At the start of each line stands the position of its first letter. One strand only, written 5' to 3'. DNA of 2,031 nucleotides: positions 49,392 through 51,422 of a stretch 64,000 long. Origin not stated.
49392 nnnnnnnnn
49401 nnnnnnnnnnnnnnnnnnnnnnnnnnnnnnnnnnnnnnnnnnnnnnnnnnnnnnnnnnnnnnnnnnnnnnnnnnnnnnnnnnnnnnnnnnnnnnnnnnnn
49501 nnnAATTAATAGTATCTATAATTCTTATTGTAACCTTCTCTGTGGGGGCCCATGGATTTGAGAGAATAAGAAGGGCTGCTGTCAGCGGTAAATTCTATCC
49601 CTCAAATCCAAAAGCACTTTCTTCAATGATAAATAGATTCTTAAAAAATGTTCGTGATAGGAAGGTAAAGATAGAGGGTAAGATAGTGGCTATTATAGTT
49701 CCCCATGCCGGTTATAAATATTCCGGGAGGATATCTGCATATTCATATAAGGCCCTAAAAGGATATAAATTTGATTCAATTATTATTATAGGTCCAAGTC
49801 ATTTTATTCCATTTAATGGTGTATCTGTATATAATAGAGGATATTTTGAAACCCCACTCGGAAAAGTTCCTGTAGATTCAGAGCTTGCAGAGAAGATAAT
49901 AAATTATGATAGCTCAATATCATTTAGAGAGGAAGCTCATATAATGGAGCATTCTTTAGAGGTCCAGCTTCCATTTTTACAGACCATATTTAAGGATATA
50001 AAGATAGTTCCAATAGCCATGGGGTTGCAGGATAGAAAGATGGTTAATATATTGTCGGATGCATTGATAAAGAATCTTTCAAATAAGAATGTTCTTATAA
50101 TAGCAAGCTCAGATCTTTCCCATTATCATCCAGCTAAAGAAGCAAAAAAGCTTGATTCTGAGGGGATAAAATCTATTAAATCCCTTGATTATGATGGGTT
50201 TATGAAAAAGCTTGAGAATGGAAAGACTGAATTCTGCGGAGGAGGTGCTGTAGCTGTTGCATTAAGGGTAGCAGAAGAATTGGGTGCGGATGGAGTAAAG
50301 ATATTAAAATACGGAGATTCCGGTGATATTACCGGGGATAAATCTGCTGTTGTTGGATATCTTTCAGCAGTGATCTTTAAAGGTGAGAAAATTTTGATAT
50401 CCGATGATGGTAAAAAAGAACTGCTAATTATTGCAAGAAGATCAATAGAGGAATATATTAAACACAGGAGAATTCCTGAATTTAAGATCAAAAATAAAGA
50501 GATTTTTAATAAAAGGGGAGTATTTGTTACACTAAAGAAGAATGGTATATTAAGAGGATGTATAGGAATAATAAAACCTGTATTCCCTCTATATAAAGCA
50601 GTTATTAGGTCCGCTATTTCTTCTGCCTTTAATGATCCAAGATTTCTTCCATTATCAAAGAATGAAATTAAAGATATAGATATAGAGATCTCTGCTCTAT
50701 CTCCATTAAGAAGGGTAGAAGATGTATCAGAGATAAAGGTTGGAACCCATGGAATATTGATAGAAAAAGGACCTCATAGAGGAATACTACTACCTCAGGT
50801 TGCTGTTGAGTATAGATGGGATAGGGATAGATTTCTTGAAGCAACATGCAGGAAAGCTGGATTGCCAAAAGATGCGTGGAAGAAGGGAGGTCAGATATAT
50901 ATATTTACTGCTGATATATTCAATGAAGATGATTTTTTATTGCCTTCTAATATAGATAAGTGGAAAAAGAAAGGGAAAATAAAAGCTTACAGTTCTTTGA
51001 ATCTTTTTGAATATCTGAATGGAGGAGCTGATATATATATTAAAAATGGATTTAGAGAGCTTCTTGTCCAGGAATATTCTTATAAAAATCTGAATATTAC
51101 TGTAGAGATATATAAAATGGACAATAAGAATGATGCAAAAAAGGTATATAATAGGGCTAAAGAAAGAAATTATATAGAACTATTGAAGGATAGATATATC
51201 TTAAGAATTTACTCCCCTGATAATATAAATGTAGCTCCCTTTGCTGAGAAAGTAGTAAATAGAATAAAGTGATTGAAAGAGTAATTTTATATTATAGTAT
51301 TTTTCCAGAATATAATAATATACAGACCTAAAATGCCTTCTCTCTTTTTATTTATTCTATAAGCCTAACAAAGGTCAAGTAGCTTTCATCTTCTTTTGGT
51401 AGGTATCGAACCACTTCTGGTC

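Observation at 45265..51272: Seven-gene operon downstream of ftsK: LolA, TusA-like, DUF116-like Cys-rich membrane protein, THUMP-less ThiI-like PP-loop ATPase, small acidic protein, orphan TldD, and a fused Memo-AMMECR1 protein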

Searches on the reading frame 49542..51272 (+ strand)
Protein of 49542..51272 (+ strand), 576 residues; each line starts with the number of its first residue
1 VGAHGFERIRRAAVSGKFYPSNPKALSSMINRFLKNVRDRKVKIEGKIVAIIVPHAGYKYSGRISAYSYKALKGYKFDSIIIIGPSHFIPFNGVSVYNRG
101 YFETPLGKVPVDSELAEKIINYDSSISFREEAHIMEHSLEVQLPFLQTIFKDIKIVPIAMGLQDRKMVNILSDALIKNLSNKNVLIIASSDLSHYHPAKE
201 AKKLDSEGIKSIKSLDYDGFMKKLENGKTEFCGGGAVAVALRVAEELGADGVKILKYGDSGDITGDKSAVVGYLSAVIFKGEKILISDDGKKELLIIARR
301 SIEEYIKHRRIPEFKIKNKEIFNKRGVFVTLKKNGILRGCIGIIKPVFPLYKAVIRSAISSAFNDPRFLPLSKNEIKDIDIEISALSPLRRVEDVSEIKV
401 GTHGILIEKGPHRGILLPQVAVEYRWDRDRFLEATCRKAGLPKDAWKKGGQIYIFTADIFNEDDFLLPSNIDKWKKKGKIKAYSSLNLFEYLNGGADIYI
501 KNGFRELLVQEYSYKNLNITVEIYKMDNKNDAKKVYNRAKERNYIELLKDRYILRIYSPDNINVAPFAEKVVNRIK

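Call 3: search_protein_families(library=pfam, proteins=[window:49542-51272:+], max_evalue=0.01)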
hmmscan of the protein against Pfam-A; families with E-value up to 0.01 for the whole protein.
window:49542-51272:+ (576 aa): 4 families
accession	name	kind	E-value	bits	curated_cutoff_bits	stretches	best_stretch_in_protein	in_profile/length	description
PF01875.22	Memo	-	1.7e-73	247.6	27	1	12-277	2-269/269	Memo-like protein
PF01871.22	AMMECR1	-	3.1e-55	186.7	25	1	297-460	3-168/168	AMMECR1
PF20244.3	DUF6599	-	2.6e-08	34.1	27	1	474-536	4-69/186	Family of unknown function (DUF6599)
PF02900.23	LigB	-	3.6e-05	23.4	26.3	1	96-232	74-216/269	Catalytic LigB subunit of aromatic ring-opening dioxygenase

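Call 4: search_protein_families(library=ncbifam, proteins=[window:49542-51272:+], max_evalue=0.01)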
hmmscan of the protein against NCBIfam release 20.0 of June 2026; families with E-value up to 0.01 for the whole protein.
window:49542-51272:+ (576 aa): 5 families
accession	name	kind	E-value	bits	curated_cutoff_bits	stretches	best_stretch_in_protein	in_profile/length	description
TIGR04336.1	AmmeMemoSam_B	hypoth_equivalog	1.8e-87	293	26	1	10-278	1-270/270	AmmeMemoRadiSam system protein B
NF001987.0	PRK00782.1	equivalog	1.8e-79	266.8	295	1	9-278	2-265/267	MEMO1 family protein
NF002000.0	PRK00801.1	equivalog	3e-56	189.7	273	1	287-463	5-187/201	hypothetical protein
TIGR04335.1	AmmeMemoSam_A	hypoth_equivalog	4.8e-54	182.3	99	1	293-460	2-175/175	AmmeMemoRadiSam system protein A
TIGR00296.1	TIGR00296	hypoth_equivalog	1.7e-48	165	91.05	1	285-464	4-192/200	TIGR00296 family protein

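Call 9: find_encoding_contigs(protein=window:49542-51272:+, flank=10000, max_places=6)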
Protein window:49542-51272:+ (576 aa): no gene with exactly this product is on record in the collection.

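Call 19: find_homologous_proteins(query=window:49542-51272:+, max_evalue=1e-10)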
Query window:49542-51272:+ (576 aa): 6937 proteins with E <= 1e-10 among 8000 candidates; the best 120 are listed.
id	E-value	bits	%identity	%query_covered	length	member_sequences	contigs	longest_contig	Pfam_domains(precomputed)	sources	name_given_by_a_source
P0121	0.0e+0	1273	100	100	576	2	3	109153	PF20244.4,PF01871.23,PF01875.23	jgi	jgi:hypothetical protein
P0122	3.7e-148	513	53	79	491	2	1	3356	PF01871.23,PF01875.23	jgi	jgi:AmmeMemoRadiSam system protein B/AmmeMemoRadiSam system protein A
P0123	6.7e-148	512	52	79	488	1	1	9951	PF01871.23,PF01875.23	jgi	jgi:AmmeMemoRadiSam system protein B/AmmeMemoRadiSam system protein A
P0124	1.3e-146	508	51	79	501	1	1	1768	PF01871.23,PF01875.23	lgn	-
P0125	1.7e-146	507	52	80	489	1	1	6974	PF02900.24,PF01871.23,PF01875.23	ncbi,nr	ncbi:MAG: AmmeMemoRadiSam system protein B [bacterium]|nr:AmmeMemoRadiSam system protein B [bacteriu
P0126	1.0e-143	498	51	79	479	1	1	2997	PF02900.24,PF01871.23,PF01875.23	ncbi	ncbi:MAG: AmmeMemoRadiSam system protein B [Desulfobacteria bacterium]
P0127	1.0e-143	498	51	79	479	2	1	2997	PF02900.24,PF01871.23,PF01875.23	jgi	-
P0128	2.5e-143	497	50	80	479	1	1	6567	PF01871.23,PF01875.23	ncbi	-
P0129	2.6e-143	497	50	80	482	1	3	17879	PF01871.23,PF01875.23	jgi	jgi:hypothetical protein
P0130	6.5e-143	496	51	80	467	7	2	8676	PF01871.23,PF01875.23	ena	-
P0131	2.3e-142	494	51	79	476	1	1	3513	PF01871.23,PF01875.23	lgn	-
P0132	3.2e-142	493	50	79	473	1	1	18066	PF01871.23,PF01875.23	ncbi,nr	ncbi:MAG: AmmeMemoRadiSam system protein B [Syntrophales bacterium]|nr:AmmeMemoRadiSam system protei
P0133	4.2e-142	493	50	79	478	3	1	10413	PF01871.23,PF01875.23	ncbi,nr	ncbi:MAG: AMMECR1 domain-containing protein [bacterium]|nr:MAG: AMMECR1 domain-containing protein [b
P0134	5.7e-142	492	51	79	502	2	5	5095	PF02900.24,PF01871.23,PF01875.23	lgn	-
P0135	4.6e-141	489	51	79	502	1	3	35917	PF01871.23,PF01875.23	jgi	jgi:AmmeMemoRadiSam system protein B/AmmeMemoRadiSam system protein A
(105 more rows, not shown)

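Call 21: find_related_loci(query=A2, collection=metagenome_contigs, flank=10000)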
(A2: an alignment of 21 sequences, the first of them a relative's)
Query A2 (576 aa) in metagenome_contigs; peptide patterns used: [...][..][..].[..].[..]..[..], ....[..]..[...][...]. (x = any residue, [..] = any of these).
600 stretches matched a pattern (row limit reached: there are more); 597 encode a relative of the query (tblastn E <= 1e-3); the best 80 are kept; 80 distinct loci.
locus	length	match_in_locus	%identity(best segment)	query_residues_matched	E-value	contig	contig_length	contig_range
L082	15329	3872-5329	49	7-487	5e-150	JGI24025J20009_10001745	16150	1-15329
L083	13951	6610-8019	46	5-460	4e-137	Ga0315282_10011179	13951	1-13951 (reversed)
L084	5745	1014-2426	45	7-460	1e-137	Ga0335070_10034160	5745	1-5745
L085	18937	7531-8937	47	6-460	8e-137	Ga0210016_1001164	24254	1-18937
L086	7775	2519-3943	47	3-462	9e-137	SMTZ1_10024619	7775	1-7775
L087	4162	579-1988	46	5-460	9e-140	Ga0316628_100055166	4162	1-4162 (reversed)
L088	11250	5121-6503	47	6-462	3e-136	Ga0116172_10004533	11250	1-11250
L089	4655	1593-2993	45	7-460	5e-137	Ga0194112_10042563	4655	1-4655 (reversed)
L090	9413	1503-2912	47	5-460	6e-135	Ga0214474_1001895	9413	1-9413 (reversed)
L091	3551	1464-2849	46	8-467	9e-138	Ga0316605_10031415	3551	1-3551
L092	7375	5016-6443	45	9-468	3e-133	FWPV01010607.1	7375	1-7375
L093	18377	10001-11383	44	2-464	1e-132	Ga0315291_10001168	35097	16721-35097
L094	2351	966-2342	44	9-469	5e-141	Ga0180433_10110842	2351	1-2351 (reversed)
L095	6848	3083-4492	45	7-460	1e-132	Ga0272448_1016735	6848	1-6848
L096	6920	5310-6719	46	6-462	2e-132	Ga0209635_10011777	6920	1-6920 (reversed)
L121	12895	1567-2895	45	10-459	1e-123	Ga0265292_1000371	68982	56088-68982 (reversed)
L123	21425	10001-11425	44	9-462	2e-126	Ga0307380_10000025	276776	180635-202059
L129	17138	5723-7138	43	7-465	9e-122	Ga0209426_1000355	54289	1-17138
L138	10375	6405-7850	41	5-462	3e-119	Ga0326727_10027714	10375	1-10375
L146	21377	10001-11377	42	8-466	4e-117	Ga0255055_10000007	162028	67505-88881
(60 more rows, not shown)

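Call 39: search_protein_families(library=pfam, proteins=[L121:390-1364:+, L123:5635-7773:-, L138:4036-5076:+, L146:11458-11745:+, L123:4728-5624:+, L123:11453-12328:-, L129:12182-12802:+], max_evalue=0.01)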
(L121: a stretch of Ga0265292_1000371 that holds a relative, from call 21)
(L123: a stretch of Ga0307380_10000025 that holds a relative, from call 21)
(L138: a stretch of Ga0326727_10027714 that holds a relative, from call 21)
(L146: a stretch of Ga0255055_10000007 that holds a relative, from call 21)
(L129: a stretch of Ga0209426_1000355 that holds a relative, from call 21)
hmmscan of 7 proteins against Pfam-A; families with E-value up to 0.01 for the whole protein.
L121:390-1364:+ (324 aa): 1 family
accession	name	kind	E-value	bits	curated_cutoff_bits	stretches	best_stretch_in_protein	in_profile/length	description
PF04055.27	Radical_SAM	-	5.4e-20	72.7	29.5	1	68-217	3-160/166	Radical SAM superfamily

L123:5635-7773:- (712 aa): 0 families

L138:4036-5076:+ (346 aa): 1 family
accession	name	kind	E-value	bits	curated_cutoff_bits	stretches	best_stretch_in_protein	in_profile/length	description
PF04015.17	DUF362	-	1.8e-22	80.9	24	1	105-295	1-198/200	Domain of unknown function (DUF362)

L146:11458-11745:+ (95 aa): 1 family
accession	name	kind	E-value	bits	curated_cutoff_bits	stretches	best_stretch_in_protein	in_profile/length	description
PF09723.15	Zn_ribbon_8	-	3.4e-15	56.2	34.4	1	4-41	1-39/41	Zinc ribbon domain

L123:4728-5624:+ (298 aa): 1 family
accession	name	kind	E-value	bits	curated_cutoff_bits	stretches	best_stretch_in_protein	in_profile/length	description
PF20244.3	DUF6599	-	1.1e-37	129.8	27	1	47-221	7-183/186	Family of unknown function (DUF6599)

L123:11453-12328:- (291 aa): 1 family
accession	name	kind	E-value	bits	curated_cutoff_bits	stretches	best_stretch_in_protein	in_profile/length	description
PF20244.3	DUF6599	-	3.5e-18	66.3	27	1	30-184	2-160/186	Family of unknown function (DUF6599)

L129:12182-12802:+ (206 aa): 1 family
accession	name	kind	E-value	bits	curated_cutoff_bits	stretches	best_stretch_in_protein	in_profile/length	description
PF20244.3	DUF6599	-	5.2e-11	42.9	27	1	82-202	6-128/186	Family of unknown function (DUF6599)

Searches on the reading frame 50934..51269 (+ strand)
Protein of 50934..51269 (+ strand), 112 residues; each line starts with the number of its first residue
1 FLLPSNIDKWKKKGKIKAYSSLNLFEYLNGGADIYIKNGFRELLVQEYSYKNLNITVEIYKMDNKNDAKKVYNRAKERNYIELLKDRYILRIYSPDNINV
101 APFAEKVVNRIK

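Call 45: search_protein_representatives(protein=window:50934-51269:+)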
Query: 112 residues. Proteins with E-value up to 0.001 (for the whole library): 687; up to 1e-10: 2; up to 1e-30: 0. The best 150 are listed.
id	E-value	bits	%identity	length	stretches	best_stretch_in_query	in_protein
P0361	2.2e-14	70.0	33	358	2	10-79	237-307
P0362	8.2e-12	61.7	43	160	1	6-81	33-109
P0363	2.0e-10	57.3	43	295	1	5-74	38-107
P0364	4.8e-10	56.0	41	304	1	5-73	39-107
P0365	5.9e-10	55.7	39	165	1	6-76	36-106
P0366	8.5e-10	55.2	40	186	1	3-82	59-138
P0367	1.1e-09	54.9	41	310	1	2-77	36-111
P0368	1.1e-09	54.9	26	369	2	5-79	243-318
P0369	1.4e-09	54.6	45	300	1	3-76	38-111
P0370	2.1e-09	54.0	36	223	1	8-73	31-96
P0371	2.2e-09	53.9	33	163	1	2-95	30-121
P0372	2.7e-09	53.6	37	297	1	5-79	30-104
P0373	2.8e-09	53.6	40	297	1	2-78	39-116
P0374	3.0e-09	53.5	40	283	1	2-73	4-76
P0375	3.6e-09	53.2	39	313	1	2-80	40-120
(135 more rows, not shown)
